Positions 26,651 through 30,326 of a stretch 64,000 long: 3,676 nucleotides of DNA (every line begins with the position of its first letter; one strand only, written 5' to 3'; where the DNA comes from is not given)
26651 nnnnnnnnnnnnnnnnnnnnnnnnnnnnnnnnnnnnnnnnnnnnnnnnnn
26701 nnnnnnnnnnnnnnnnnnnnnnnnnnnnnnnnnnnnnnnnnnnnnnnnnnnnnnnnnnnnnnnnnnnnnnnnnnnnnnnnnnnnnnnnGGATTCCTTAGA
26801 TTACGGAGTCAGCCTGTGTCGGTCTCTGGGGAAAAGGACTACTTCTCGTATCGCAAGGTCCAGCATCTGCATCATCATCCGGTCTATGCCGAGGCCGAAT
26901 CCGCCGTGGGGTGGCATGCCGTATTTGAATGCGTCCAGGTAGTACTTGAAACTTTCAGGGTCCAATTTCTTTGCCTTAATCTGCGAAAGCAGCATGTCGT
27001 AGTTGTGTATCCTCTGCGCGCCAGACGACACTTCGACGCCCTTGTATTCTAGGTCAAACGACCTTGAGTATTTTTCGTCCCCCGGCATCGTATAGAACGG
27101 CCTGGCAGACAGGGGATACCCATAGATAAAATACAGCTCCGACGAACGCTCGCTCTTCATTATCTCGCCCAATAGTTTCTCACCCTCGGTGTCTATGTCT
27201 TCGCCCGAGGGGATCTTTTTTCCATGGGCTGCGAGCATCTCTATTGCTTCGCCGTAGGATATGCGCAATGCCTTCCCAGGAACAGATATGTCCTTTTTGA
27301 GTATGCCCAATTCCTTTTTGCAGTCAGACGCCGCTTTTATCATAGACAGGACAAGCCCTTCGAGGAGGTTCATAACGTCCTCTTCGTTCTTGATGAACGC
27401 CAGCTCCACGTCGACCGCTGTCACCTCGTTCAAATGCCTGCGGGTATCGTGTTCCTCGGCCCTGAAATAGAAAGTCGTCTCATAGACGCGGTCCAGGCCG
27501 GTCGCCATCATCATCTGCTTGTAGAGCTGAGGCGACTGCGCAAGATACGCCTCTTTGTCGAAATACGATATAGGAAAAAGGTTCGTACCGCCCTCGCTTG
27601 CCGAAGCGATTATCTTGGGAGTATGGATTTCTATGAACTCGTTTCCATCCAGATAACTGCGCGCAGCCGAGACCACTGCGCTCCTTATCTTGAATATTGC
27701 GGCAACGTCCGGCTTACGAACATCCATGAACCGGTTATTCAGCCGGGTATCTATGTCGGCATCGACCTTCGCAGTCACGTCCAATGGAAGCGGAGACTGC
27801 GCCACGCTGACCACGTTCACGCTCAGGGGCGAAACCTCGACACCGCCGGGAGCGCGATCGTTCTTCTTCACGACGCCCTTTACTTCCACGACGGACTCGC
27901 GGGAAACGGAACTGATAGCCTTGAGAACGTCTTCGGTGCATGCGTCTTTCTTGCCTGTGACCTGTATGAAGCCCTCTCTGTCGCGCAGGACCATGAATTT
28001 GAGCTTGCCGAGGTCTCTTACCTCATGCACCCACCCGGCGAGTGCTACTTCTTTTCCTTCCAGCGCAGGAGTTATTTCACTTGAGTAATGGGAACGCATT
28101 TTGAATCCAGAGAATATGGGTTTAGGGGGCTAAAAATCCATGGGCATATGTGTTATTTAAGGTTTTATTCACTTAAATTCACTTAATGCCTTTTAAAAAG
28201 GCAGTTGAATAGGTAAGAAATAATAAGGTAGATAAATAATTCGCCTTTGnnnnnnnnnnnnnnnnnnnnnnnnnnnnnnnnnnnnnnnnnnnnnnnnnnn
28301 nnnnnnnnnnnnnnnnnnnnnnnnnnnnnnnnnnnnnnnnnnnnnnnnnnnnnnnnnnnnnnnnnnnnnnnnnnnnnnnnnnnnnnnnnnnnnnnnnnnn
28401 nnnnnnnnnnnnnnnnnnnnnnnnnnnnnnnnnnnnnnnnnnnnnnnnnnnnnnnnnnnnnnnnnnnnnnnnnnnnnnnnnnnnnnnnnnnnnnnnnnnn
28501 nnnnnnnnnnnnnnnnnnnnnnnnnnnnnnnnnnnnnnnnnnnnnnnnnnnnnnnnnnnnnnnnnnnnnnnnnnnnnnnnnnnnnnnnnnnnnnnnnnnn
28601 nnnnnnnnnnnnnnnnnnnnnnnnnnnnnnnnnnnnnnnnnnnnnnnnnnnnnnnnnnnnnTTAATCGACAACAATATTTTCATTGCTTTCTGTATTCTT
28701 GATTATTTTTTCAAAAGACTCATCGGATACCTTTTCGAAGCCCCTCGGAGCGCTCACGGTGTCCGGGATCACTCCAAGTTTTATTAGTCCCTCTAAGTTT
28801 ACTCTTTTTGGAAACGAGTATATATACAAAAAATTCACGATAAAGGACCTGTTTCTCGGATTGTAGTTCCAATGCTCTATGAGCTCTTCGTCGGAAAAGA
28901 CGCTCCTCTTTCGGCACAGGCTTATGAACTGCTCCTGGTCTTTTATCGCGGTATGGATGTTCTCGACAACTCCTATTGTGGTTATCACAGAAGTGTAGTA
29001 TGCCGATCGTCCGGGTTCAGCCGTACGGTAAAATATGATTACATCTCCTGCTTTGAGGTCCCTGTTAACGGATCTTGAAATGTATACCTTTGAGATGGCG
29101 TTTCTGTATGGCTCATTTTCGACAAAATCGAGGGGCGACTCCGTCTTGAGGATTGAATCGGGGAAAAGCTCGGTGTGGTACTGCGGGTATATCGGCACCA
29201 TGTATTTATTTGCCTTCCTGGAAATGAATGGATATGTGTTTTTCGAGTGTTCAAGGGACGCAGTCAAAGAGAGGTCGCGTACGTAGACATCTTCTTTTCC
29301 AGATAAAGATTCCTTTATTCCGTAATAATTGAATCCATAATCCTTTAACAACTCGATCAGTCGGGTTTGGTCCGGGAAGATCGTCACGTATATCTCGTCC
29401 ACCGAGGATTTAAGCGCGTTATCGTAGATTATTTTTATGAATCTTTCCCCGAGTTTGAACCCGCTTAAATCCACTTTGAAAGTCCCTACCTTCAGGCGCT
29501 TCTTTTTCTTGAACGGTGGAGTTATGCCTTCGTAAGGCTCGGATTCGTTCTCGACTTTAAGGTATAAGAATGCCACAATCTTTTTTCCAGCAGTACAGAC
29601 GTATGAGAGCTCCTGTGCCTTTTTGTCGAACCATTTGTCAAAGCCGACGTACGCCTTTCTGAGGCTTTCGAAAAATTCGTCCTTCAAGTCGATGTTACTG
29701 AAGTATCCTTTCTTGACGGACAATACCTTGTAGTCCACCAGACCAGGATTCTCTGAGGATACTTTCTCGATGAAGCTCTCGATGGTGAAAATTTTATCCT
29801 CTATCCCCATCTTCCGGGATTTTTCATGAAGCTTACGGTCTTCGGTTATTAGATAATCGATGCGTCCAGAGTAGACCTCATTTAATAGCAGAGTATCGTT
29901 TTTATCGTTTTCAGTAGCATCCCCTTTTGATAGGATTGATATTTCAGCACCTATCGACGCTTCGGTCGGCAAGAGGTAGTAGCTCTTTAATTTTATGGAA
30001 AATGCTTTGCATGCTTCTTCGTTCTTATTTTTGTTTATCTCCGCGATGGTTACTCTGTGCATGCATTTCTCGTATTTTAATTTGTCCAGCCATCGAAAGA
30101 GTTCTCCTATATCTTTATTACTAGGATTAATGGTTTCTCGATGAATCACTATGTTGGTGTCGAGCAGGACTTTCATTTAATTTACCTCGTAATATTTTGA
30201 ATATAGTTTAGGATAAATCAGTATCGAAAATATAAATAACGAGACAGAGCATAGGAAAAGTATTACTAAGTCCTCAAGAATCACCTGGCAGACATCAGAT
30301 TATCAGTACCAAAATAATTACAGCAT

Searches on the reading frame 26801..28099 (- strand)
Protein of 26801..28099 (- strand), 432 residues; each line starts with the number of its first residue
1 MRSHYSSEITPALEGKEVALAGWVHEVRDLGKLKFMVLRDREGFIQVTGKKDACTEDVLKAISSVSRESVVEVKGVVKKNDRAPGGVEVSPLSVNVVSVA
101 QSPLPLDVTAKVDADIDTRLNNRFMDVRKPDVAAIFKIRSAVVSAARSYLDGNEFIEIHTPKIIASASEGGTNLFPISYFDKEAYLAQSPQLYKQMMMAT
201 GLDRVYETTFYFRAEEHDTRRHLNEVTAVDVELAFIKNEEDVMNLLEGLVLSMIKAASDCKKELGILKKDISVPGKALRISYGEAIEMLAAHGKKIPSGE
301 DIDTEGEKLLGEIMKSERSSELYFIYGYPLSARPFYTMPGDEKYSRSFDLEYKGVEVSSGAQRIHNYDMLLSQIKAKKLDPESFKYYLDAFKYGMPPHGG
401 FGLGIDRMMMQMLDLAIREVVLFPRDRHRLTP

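Call 57: search_protein_families(library=pfam, proteins=[window:26801-28099:-])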
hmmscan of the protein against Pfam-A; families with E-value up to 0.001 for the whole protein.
window:26801-28099:- (432 aa): 2 families
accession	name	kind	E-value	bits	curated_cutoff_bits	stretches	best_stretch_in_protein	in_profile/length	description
PF00152.25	tRNA-synt_2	-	1.6e-89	300.5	25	1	116-426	2-307/308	tRNA synthetases class II (D, K and N)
PF01336.31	tRNA_anti-codon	-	7.7e-15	55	27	1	18-96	1-74/75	OB-fold nucleic acid binding domain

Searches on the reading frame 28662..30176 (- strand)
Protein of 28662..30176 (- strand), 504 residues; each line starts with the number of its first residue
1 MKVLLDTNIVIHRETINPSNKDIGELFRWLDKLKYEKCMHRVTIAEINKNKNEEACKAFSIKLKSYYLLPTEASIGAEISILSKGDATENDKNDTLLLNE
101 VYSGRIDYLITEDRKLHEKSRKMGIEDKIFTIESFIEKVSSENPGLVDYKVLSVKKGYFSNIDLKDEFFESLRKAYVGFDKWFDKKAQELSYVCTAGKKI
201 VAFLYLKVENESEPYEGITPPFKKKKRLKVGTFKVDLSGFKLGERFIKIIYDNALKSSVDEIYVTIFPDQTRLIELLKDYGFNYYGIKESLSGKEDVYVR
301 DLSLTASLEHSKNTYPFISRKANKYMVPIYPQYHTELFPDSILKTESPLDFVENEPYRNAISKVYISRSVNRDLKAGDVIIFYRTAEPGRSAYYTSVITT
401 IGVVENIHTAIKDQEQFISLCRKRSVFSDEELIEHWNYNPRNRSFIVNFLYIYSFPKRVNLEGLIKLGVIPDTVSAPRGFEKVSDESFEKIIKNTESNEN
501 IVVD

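Call 57: search_protein_families(library=pfam, proteins=[window:28662-30176:-])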
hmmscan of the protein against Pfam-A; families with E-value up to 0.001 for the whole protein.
window:28662-30176:- (504 aa): 1 family
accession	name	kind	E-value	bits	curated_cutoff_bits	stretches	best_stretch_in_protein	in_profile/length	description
PF13470.12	PIN_3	-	0.00052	21.2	27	0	2-115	1-115/115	PIN domain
